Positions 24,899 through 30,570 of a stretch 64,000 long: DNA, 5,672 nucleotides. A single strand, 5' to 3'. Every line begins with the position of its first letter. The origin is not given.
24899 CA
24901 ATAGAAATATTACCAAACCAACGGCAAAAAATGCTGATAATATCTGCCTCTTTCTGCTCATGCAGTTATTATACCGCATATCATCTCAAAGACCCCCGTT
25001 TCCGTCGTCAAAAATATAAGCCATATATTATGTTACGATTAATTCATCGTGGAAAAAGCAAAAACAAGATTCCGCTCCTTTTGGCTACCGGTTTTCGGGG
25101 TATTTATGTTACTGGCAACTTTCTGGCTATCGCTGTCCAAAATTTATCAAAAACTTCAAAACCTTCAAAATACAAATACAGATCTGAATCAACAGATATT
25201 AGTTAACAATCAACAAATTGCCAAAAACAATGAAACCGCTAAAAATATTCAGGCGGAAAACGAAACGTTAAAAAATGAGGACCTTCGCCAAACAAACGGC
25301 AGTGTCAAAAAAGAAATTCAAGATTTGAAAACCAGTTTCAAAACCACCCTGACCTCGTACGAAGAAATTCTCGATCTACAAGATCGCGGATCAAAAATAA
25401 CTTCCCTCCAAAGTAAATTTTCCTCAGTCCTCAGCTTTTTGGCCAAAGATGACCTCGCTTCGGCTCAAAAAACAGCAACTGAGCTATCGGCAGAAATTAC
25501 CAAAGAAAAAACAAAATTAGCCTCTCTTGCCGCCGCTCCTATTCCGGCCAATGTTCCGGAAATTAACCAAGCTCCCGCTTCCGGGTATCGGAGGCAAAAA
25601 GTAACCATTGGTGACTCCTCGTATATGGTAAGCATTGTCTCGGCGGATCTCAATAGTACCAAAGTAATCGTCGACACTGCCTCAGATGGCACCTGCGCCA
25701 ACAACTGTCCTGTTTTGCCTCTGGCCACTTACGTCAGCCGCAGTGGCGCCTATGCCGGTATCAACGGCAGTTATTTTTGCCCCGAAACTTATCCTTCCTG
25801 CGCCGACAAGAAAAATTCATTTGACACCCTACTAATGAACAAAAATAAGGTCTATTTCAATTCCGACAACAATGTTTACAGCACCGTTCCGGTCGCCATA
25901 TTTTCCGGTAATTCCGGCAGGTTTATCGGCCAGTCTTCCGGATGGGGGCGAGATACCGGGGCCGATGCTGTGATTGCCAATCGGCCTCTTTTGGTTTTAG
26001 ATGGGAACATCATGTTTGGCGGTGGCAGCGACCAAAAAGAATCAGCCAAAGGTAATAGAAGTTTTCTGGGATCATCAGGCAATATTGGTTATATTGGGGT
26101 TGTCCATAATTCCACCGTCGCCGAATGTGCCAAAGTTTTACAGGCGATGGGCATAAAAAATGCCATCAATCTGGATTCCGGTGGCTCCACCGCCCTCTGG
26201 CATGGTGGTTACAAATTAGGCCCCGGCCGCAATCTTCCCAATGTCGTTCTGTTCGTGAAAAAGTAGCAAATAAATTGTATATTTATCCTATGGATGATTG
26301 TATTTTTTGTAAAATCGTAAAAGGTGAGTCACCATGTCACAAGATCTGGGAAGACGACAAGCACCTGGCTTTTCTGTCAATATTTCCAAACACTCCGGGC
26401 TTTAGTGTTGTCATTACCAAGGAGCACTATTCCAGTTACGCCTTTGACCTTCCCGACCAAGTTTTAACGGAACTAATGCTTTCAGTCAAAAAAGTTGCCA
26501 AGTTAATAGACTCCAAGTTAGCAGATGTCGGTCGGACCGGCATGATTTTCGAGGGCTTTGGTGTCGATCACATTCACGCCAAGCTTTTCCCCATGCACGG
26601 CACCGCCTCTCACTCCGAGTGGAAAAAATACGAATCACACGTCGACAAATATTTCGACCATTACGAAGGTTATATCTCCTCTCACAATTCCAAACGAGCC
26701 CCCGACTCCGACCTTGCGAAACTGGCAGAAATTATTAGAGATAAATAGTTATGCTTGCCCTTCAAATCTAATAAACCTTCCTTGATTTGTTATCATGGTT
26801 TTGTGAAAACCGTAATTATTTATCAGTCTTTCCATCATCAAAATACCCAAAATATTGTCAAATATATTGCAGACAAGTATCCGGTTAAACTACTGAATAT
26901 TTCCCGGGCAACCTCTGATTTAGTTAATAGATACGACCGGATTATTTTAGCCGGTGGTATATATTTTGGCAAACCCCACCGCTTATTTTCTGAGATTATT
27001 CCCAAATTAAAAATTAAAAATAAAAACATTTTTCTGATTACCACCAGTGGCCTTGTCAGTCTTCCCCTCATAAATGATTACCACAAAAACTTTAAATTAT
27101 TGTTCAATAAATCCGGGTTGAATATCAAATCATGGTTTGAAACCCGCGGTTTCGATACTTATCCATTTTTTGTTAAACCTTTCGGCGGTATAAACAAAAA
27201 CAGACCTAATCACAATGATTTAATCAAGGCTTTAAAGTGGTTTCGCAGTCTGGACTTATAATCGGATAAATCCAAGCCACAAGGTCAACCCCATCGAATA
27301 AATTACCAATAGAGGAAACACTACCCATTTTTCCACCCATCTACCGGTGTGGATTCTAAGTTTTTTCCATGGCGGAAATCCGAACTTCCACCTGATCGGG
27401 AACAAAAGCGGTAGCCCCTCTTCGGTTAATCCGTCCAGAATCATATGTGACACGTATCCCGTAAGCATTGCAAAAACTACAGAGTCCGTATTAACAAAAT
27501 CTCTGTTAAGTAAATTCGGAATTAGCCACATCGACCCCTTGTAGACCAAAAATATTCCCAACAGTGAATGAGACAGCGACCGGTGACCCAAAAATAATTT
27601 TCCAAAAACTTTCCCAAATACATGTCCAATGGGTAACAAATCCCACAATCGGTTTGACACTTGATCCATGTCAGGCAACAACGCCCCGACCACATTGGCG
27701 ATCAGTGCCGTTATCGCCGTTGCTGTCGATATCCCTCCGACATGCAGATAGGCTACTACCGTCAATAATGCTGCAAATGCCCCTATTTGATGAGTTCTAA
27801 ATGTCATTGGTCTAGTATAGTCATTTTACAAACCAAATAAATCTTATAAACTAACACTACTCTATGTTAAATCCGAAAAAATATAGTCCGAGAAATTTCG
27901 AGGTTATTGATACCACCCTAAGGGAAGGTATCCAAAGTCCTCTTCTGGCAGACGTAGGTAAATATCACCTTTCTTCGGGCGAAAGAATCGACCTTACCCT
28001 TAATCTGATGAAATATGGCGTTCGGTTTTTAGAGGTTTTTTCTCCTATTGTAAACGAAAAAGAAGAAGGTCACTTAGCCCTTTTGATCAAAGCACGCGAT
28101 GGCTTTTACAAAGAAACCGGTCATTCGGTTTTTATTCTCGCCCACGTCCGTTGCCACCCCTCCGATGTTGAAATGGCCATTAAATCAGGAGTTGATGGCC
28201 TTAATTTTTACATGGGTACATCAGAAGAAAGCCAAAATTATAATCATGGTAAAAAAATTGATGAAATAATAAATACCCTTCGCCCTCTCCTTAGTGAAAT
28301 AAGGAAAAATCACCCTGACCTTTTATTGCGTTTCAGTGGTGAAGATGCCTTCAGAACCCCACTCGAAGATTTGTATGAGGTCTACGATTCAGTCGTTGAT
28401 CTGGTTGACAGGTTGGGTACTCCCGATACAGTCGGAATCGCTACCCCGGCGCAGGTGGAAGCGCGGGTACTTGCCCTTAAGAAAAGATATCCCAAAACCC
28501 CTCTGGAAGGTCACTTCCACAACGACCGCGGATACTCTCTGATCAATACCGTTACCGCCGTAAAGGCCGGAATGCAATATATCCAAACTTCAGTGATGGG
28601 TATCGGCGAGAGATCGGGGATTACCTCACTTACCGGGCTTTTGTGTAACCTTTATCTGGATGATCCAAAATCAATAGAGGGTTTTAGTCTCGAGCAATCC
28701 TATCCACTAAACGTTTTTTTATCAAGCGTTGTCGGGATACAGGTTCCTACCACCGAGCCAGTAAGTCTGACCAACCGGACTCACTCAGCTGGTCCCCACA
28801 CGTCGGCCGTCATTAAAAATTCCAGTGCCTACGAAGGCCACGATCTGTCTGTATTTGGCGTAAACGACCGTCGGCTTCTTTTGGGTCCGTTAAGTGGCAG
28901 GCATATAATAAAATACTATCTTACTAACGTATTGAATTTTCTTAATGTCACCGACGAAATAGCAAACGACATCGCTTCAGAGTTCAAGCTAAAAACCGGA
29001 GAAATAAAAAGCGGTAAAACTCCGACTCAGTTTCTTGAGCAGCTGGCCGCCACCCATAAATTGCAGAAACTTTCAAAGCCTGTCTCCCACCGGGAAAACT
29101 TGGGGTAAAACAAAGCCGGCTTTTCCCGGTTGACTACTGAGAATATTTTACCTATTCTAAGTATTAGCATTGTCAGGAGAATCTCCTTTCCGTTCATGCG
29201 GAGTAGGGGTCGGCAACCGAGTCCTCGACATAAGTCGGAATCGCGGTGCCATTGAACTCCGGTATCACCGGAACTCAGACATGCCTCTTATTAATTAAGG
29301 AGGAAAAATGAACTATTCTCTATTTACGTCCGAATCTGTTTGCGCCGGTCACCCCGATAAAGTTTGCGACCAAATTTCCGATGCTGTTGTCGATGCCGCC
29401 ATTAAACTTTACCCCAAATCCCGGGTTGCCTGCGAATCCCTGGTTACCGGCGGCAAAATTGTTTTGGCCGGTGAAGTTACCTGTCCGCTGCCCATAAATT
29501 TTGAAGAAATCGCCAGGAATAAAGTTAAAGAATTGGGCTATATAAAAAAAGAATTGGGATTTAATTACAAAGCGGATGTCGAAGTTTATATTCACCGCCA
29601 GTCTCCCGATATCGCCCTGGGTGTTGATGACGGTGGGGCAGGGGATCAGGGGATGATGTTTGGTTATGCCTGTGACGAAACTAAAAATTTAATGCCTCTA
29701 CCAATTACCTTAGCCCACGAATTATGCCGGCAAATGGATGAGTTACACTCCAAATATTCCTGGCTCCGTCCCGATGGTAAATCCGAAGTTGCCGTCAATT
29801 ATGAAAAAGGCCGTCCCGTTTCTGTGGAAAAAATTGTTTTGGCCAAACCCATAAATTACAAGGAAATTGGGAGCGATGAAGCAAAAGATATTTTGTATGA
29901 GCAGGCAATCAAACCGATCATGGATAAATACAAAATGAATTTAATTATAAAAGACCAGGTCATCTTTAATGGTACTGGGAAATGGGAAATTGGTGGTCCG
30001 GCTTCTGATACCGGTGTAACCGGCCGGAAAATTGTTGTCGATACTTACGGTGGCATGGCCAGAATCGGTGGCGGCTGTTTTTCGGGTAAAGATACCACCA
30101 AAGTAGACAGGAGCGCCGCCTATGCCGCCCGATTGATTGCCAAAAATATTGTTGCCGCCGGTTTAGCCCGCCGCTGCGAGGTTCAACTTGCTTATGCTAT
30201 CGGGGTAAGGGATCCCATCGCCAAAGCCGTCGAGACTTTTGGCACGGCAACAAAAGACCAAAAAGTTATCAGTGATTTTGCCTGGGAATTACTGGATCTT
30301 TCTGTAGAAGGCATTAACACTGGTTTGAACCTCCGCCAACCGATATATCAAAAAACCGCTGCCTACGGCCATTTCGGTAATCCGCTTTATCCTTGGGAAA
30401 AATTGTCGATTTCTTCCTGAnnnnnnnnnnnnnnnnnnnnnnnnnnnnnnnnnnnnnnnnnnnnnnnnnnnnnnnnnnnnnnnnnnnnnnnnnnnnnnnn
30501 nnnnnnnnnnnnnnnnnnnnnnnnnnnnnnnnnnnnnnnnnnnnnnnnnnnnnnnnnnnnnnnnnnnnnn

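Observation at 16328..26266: Extracellular polysaccharide synthesis/modification locus: processive GT2 + double CE4 deacetylase with CBMs + GH26 + GH-A/dockerin + NAGPA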

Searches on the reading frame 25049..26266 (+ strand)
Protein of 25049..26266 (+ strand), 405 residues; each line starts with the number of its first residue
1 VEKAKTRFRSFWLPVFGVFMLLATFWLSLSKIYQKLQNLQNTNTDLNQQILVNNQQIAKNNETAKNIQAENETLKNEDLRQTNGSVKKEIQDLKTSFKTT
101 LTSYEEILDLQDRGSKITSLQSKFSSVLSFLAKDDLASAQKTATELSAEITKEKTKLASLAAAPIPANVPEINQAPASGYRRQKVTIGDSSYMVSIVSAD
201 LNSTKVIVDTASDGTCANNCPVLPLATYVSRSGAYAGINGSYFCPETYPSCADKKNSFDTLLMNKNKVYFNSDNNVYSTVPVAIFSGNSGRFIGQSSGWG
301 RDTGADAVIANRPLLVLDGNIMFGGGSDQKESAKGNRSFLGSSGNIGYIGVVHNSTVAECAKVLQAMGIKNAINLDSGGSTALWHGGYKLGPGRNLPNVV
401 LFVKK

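Call 4: search_protein_families(library=pfam, proteins=[window:25049-26266:+], max_evalue=0.01)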
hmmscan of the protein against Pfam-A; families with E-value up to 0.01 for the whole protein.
window:25049-26266:+ (405 aa): 2 families
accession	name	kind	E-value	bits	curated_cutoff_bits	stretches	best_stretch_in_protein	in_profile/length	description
PF09992.14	NAGPA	-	2.1e-12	48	25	1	233-402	2-168/169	Phosphodiester glycosidase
PF24918.1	NET2A_C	-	0.00083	19.7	27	1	24-154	17-140/180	NET2A, C-terminal domain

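Call 10: search_protein_families(library=ncbifam, proteins=[window:25049-26266:+], max_evalue=0.01)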
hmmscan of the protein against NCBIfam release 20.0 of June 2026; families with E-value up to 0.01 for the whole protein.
window:25049-26266:+ (405 aa): 2 families
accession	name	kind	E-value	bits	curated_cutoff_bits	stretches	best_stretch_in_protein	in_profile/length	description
NF003034.1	PRK03918.1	equivalog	0.0022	16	700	1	29-154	635-760/878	DNA double-strand break repair ATPase Rad50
TIGR02894.1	DNA_bind_RsfA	subfamily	0.0077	16.4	126.45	0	48-121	83-158/161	RsfA family transcriptional regulator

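Call 54: search_solved_structures(query=window:25049-26266:+, max_evalue=1)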
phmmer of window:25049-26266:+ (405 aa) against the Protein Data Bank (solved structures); distinct sequences matched with E-value up to 1: 3.
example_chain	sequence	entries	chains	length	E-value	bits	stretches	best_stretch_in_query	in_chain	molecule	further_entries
5h3k_A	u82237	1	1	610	0.011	18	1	340-390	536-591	Slr0280 protein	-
3ohg_A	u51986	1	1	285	0.17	14.2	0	356-383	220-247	Uncharacterized protein from DUF2233 family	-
2waq_F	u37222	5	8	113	0.93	11.7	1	109-166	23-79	DNA-DIRECTED RNA POLYMERASE RPO4 SUBUNIT | RNA POLYMERASE SUBUNIT 7 | DNA-DIRECTED RNA POLYMERASE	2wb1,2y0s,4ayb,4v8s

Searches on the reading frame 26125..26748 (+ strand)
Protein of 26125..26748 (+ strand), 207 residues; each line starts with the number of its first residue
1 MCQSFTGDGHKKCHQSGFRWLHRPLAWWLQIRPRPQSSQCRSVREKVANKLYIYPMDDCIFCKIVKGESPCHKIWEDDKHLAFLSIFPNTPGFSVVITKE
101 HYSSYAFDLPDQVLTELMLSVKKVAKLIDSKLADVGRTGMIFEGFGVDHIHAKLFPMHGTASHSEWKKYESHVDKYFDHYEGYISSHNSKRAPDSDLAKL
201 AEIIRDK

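Call 9: search_protein_families(library=pfam, proteins=[window:26125-26748:+], max_evalue=0.001)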
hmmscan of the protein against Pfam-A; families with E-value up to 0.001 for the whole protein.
window:26125-26748:+ (207 aa): 2 families
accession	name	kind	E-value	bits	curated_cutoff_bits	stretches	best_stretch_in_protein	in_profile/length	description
PF01230.28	HIT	-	4.6e-10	40.5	21.5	1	67-153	2-91/98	HIT domain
PF11969.13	DcpS_C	-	2.3e-05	25.3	24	1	59-132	2-74/114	Scavenger mRNA decapping enzyme C-term binding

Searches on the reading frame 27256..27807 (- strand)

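Call 9: search_protein_families(library=pfam, proteins=[window:27256-27807:-], max_evalue=0.001)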
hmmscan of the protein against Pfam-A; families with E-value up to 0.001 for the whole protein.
window:27256-27807:- (183 aa): 1 family
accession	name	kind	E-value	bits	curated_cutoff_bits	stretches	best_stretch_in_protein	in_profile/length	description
PF04307.19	YdjM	-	1.4e-22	80.5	29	1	1-168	1-166/176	YdjM inner membrane protein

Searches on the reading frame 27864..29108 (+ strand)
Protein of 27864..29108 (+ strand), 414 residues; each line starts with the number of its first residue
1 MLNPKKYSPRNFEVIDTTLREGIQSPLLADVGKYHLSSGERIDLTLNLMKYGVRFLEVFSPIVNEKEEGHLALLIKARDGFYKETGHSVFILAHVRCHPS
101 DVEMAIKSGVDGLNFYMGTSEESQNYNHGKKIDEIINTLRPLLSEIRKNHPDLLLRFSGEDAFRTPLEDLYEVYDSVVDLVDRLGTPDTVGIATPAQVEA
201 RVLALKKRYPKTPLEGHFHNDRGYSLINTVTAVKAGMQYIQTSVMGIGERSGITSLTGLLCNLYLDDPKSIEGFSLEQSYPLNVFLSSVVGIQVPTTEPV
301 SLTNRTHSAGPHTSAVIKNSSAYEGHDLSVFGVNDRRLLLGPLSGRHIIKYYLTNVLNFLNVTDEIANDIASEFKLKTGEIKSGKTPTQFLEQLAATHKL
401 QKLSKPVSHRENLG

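Call 9: search_protein_families(library=pfam, proteins=[window:27864-29108:+], max_evalue=0.001)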
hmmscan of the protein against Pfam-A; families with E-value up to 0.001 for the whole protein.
window:27864-29108:+ (414 aa): 2 families
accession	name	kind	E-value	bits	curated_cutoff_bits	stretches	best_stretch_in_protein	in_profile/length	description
PF00682.25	HMGL-like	-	1.1e-42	146.7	29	1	12-264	2-240/260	HMGL-like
PF22617.1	HCS_D2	-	9.5e-09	36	27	1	306-375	8-75/82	Homocitrate synthase post-HMGL domain-like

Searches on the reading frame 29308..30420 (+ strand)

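Call 9: search_protein_families(library=pfam, proteins=[window:29308-30420:+], max_evalue=0.001)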
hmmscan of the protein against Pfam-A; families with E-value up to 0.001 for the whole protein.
window:29308-30420:+ (370 aa): 3 families
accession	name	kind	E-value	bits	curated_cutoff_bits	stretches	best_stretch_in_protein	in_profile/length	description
PF02773.21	S-AdoMet_synt_C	-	7.8e-60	201.2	25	1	228-365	1-138/138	S-adenosylmethionine synthetase, C-terminal domain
PF00438.25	S-AdoMet_synt_N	-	5.8e-34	117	33.1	1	5-100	3-99/99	S-adenosylmethionine synthetase, N-terminal domain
PF02772.21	S-AdoMet_synt_M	-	1.5e-32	112.6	29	1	109-225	2-119/120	S-adenosylmethionine synthetase, central domain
